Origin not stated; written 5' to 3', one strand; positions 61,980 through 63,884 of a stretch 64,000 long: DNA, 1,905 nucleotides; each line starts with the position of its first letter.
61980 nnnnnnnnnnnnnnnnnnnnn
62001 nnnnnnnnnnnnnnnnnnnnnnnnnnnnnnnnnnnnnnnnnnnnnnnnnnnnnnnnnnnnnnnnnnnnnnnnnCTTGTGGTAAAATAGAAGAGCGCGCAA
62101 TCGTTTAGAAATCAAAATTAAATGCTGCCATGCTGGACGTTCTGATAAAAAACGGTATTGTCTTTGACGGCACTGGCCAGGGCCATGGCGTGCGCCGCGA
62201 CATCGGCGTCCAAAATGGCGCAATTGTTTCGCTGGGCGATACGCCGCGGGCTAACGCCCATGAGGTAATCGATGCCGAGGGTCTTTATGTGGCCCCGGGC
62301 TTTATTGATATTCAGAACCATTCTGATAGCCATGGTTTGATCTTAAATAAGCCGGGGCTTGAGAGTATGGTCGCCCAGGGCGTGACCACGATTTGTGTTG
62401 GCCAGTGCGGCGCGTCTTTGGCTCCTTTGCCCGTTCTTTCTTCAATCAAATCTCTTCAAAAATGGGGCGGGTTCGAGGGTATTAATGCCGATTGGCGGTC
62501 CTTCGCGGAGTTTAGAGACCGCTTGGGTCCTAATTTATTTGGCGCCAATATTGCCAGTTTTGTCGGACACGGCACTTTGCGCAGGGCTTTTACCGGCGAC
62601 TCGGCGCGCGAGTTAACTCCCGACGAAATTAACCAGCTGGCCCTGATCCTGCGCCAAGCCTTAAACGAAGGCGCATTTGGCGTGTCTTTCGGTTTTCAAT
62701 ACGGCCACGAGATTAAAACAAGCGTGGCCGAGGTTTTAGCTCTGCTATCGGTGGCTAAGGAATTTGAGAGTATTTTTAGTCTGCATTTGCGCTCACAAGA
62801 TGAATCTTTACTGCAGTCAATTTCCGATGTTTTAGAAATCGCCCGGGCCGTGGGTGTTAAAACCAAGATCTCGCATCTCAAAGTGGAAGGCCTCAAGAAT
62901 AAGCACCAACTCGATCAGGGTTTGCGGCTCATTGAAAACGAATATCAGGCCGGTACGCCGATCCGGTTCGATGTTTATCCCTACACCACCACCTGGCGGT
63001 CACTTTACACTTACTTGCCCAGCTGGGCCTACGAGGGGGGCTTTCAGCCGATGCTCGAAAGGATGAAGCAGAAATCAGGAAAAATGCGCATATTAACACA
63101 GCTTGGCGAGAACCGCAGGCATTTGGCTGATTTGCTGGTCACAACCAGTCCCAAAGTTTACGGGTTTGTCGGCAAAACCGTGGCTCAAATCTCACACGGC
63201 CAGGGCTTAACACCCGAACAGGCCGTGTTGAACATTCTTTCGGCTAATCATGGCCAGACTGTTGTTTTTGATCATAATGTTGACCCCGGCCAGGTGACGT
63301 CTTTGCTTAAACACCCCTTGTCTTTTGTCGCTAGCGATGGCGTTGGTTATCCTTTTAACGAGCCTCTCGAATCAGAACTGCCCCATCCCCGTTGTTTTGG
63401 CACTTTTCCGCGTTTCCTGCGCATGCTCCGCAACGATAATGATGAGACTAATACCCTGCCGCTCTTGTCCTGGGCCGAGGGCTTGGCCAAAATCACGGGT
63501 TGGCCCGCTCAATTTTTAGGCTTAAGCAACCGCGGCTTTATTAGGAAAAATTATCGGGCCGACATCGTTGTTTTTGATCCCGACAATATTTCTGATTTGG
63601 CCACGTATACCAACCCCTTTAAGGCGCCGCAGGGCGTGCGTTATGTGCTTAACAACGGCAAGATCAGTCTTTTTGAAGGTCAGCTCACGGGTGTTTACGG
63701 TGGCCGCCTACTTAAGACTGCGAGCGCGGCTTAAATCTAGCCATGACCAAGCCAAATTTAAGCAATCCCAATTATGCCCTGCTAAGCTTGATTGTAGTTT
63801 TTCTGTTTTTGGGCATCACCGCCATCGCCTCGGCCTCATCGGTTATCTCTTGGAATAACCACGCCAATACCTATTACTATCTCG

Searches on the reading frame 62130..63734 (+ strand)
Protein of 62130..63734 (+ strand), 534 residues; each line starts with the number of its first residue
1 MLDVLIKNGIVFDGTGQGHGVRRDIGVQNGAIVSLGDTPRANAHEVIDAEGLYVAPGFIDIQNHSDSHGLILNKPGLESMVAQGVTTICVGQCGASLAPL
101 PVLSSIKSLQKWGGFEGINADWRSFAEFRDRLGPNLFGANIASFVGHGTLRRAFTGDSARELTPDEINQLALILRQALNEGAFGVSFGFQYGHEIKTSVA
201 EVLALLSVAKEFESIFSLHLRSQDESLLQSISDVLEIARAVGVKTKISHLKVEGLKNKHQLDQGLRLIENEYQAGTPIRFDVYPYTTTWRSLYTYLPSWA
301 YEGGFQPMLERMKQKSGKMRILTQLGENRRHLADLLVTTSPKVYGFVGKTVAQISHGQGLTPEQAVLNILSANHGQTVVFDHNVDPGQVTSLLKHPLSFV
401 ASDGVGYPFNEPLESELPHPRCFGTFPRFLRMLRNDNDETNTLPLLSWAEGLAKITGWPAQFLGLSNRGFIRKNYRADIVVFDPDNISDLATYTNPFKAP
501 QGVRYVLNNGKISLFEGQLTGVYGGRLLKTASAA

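Call 97: search_protein_families(library=pfam, proteins=[window:62130-63734:+], max_evalue=0.001)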
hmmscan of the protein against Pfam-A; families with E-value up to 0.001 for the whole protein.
window:62130-63734:+ (534 aa): 2 families
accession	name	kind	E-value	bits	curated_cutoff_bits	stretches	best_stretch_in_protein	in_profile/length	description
PF07969.17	Amidohydro_3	-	8.5e-20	72.1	29.7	1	45-512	1-470/472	Amidohydrolase family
PF01979.26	Amidohydro_1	-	2.4e-05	24.2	25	0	446-497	281-333/345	Amidohydrolase family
